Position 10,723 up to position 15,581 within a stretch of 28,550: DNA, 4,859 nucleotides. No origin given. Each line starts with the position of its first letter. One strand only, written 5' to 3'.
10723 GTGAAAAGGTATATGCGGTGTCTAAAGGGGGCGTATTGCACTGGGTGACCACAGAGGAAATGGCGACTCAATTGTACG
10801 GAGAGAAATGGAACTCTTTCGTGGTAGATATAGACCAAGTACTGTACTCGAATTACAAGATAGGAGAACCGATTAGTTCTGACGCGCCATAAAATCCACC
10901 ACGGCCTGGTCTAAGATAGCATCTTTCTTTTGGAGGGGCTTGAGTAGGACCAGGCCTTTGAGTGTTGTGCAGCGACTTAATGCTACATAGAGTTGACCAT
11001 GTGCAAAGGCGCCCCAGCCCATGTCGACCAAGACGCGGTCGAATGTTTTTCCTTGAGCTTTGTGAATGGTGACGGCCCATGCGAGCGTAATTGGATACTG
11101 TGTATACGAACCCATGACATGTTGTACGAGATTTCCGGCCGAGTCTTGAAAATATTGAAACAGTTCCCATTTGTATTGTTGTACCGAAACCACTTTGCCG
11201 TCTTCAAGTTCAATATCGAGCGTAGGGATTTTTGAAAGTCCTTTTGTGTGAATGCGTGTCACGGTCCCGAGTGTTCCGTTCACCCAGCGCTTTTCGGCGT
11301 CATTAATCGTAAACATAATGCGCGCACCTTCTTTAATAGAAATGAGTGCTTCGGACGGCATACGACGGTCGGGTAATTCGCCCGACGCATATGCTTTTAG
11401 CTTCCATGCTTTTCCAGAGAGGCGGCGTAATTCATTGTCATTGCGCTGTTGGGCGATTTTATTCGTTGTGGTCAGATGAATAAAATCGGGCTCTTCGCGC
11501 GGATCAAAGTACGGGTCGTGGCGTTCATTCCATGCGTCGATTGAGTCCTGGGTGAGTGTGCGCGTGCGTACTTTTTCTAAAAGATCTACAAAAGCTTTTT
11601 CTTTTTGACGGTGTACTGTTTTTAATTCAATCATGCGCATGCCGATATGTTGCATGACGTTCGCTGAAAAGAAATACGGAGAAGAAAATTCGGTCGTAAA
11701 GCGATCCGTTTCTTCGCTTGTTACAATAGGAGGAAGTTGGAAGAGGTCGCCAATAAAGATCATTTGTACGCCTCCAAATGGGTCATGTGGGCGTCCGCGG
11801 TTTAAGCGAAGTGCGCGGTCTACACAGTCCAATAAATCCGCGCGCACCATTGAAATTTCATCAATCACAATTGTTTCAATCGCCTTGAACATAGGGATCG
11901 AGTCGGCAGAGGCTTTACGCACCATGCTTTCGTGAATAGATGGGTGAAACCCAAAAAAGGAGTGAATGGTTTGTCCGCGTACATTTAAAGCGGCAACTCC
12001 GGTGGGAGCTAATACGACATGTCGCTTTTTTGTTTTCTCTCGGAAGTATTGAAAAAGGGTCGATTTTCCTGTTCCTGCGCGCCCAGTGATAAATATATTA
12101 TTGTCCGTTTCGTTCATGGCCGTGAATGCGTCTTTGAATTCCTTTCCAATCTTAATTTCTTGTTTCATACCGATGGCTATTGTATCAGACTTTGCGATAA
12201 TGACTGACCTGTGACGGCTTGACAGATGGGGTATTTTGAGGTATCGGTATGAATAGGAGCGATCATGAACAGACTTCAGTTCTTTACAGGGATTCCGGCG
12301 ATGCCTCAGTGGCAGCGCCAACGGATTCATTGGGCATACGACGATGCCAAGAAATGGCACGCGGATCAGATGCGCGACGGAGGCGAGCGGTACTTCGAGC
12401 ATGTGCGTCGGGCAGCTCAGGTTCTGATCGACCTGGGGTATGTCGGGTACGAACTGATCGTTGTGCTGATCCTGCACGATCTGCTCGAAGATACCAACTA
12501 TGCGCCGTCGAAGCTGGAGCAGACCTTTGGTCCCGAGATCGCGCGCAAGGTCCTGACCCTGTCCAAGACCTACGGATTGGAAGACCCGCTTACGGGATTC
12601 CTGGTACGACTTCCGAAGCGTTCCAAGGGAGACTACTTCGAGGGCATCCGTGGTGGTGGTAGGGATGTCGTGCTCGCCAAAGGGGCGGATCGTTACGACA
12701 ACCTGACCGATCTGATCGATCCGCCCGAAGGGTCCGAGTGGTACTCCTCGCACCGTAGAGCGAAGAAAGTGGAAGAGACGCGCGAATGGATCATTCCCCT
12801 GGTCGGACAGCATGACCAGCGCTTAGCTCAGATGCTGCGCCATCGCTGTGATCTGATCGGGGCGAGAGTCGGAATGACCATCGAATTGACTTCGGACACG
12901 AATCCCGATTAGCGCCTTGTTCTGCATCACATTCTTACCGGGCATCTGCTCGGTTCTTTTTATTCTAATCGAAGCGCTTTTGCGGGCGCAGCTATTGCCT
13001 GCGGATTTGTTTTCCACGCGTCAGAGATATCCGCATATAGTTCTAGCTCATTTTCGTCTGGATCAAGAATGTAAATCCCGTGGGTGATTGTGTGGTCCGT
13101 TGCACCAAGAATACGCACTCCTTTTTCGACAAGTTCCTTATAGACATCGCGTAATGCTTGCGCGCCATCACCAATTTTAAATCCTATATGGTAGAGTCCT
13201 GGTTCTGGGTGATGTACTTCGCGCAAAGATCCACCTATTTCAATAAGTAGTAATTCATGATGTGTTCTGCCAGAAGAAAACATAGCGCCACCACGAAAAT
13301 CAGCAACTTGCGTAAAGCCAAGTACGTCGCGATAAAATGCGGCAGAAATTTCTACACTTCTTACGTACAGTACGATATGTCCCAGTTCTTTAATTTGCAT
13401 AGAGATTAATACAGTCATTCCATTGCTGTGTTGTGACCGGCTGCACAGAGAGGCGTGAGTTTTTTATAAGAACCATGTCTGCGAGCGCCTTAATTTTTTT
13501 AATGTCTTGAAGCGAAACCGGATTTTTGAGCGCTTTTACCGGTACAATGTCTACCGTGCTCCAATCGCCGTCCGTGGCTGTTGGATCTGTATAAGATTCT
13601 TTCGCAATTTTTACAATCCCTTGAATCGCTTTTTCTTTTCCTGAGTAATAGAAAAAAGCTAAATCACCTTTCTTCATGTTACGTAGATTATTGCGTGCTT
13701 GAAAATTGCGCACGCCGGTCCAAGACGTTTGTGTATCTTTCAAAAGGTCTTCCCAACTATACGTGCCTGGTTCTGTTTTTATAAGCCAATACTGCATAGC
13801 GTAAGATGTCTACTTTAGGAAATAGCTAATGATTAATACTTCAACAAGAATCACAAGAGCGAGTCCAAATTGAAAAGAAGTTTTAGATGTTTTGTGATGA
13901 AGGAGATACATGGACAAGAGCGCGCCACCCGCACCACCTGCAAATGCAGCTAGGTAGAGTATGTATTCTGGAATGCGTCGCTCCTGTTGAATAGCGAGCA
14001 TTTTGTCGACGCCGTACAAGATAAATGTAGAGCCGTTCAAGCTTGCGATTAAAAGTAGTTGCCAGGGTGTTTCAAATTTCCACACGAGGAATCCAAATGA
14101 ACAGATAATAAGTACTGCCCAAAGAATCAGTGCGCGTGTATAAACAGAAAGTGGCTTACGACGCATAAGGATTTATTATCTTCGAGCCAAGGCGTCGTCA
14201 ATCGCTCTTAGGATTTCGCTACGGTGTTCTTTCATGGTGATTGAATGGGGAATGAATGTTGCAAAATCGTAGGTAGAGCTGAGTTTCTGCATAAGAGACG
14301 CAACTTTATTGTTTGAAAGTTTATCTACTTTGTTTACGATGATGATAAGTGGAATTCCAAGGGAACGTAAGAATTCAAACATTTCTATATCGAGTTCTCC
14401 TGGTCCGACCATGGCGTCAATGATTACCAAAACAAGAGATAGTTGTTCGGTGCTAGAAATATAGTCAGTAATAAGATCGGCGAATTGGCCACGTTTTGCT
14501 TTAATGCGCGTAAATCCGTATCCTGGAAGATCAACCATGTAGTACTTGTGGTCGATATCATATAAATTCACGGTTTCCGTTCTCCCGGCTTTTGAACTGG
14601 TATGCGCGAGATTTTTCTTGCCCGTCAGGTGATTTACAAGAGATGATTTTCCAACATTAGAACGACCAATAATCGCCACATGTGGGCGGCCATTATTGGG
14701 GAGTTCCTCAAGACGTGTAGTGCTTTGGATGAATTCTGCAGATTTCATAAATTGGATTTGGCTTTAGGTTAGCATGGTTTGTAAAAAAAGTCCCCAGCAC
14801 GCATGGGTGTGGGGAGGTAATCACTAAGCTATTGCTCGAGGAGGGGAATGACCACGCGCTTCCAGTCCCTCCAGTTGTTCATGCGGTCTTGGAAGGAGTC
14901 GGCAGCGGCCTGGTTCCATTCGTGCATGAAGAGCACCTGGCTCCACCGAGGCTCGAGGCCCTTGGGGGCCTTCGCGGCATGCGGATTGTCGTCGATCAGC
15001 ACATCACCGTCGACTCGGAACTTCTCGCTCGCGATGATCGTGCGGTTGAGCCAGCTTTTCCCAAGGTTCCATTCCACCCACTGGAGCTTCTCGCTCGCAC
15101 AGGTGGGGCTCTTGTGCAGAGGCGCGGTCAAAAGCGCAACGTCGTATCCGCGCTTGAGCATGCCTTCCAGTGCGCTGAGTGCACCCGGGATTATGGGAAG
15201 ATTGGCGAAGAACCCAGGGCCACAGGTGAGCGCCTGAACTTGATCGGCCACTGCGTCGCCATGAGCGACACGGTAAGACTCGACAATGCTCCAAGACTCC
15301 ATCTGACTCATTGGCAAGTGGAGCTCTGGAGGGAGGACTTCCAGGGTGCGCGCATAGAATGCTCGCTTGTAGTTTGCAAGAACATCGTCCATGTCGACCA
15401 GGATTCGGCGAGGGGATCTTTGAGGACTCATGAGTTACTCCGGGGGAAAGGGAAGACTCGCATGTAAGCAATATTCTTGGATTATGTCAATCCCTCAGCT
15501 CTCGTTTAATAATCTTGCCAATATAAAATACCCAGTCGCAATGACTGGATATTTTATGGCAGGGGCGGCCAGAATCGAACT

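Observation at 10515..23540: Unnamed ~120-aa two-repeat domain shared by three exported proteins: candidate CPR surface-anchoring/sorting module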

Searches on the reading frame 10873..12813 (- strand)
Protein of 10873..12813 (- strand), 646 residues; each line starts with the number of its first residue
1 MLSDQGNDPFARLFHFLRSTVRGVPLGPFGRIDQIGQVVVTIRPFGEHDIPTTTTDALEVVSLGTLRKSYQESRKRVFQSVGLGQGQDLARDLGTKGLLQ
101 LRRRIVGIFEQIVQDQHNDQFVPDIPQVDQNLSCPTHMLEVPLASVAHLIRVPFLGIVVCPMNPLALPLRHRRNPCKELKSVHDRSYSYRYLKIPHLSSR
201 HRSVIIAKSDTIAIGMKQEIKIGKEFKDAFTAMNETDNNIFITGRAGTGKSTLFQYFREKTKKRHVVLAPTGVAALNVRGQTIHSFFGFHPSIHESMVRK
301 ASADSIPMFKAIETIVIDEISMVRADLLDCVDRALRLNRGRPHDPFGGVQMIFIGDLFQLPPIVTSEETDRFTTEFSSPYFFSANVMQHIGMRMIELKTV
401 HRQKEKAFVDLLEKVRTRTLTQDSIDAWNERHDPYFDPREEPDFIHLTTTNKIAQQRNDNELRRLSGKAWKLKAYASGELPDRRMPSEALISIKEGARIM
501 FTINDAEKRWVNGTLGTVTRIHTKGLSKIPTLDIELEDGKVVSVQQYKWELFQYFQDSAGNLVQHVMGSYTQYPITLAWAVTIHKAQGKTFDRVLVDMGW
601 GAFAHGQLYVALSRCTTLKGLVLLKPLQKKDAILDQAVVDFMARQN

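Call 23: search_protein_families(library=pfam, proteins=[window:10873-12813:-], max_evalue=0.001)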
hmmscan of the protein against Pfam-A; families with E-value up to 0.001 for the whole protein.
window:10873-12813:- (646 aa): 10 families
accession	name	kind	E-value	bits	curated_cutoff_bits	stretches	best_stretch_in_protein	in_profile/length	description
PF05970.20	PIF1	-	1.3e-29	103.8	25.9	1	231-419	16-216/223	PIF1-like helicase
PF13604.12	AAA_30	-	5.3e-11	43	27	1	233-419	14-172/191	AAA domain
PF13245.12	AAA_19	-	5.6e-11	43.2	25.1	1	236-363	10-132/134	AAA domain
PF02689.20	Herpes_Helicase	-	9.7e-11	40.8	27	1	528-632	685-786/808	Helicase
PF13538.12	UvrD_C_2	-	6.4e-07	29.6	27.4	1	577-617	1-47/52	UvrD-like helicase C-terminal domain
PF13401.12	AAA_22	-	4.1e-05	24.3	27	1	236-355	4-122/130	AAA domain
PF13191.12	AAA_16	-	0.00018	22.5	32.6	1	227-273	13-60/167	AAA ATPase domain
PF01443.25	Viral_helicase1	-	0.00033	21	21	0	240-324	1-72/228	Viral superfamily 1 RNA helicase core domain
PF03266.21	NTPase_1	-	0.00048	20.5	23.9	0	239-279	1-39/168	NTPase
PF13479.12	AAA_24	-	0.00056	20.2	27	0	238-336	3-89/195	AAA domain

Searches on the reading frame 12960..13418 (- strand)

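Call 24: search_protein_families(library=pfam, proteins=[window:12960-13418:-], max_evalue=0.001)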
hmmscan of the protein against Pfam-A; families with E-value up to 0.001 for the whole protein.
window:12960-13418:- (152 aa): 4 families
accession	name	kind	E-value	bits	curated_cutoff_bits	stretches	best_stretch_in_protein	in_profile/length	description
PF00903.31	Glyoxalase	-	6.5e-16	59.3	20.6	1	12-127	2-121/121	Glyoxalase/Bleomycin resistance protein/Dioxygenase superfamily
PF22677.2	Ble-like_N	-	0.00015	21.9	24.5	1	14-49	4-40/41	Bleomycin resistance protein-like N-terminal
PF12681.13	Glyoxalase_2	-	0.00068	20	30.1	0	14-127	3-113/118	Glyoxalase-like domain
PF13669.12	Glyoxalase_4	-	0.00074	20.2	27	0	14-109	2-99/109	Glyoxalase/Bleomycin resistance protein/Dioxygenase superfamily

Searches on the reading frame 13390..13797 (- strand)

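Call 24: search_protein_families(library=pfam, proteins=[window:13390-13797:-], max_evalue=0.001)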
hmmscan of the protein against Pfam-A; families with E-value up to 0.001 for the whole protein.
window:13390-13797:- (135 aa): 1 family
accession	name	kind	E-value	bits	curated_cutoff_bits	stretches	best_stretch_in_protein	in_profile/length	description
PF01878.24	EVE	-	1.4e-46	158.6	23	1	2-128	1-141/145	EVE domain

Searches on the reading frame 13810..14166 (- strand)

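Call 24: search_protein_families(library=pfam, proteins=[window:13810-14166:-], max_evalue=0.001)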
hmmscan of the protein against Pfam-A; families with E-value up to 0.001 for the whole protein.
window:13810-14166:- (118 aa): 1 family
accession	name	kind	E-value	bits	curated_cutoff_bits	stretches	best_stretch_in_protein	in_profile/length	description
PF06961.18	DUF1294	-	1.2e-19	70.7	25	1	44-98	1-55/55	Protein of unknown function (DUF1294)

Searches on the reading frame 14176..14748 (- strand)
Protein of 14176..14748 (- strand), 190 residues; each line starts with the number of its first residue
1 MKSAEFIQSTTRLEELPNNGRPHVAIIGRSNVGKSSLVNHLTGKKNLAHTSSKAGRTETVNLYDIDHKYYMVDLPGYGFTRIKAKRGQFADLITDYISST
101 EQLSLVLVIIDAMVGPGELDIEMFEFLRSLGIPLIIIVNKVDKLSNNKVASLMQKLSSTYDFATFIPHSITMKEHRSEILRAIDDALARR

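Call 24: search_protein_families(library=pfam, proteins=[window:14176-14748:-], max_evalue=0.001)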
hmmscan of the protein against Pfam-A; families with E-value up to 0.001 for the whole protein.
window:14176-14748:- (190 aa): 6 families
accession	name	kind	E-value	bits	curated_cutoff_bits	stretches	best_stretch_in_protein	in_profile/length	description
PF01926.29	MMR_HSR1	-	1.9e-21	76.7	21.9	1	23-140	1-113/113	50S ribosome-binding GTPase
PF02421.24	FeoB_N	-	1.7e-13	50.8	27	1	23-179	2-152/156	Ferrous iron transport protein B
PF00009.33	GTP_EFTU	-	5.7e-12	46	26.5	1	91-186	81-185/188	Elongation factor Tu GTP binding domain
PF03193.22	RsgA_GTPase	-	1.6e-10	41.5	30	1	23-77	108-168/174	RsgA GTPase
PF00350.29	Dynamin_N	-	9.5e-06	26.2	27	0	24-48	1-25/168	Dynamin family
PF09439.16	SRPRB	-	4.9e-05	23.2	25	1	21-143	3-112/178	Signal recognition particle receptor beta subunit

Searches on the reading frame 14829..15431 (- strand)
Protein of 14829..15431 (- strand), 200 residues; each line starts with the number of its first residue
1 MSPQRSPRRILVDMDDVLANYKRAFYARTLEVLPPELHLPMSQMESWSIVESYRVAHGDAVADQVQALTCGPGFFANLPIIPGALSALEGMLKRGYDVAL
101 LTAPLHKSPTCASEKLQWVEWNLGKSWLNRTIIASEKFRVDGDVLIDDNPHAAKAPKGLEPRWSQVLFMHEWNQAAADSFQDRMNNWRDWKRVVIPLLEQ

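Call 24: search_protein_families(library=pfam, proteins=[window:14829-15431:-], max_evalue=0.001)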
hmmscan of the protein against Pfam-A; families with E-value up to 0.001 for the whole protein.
window:14829-15431:- (200 aa): 1 family
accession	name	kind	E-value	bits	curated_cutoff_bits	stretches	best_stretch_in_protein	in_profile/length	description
PF06941.18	NT5C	-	2.4e-16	60.6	24.8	1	10-194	4-174/180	5' nucleotidase, deoxy (Pyrimidine), cytosolic type C protein (NT5C)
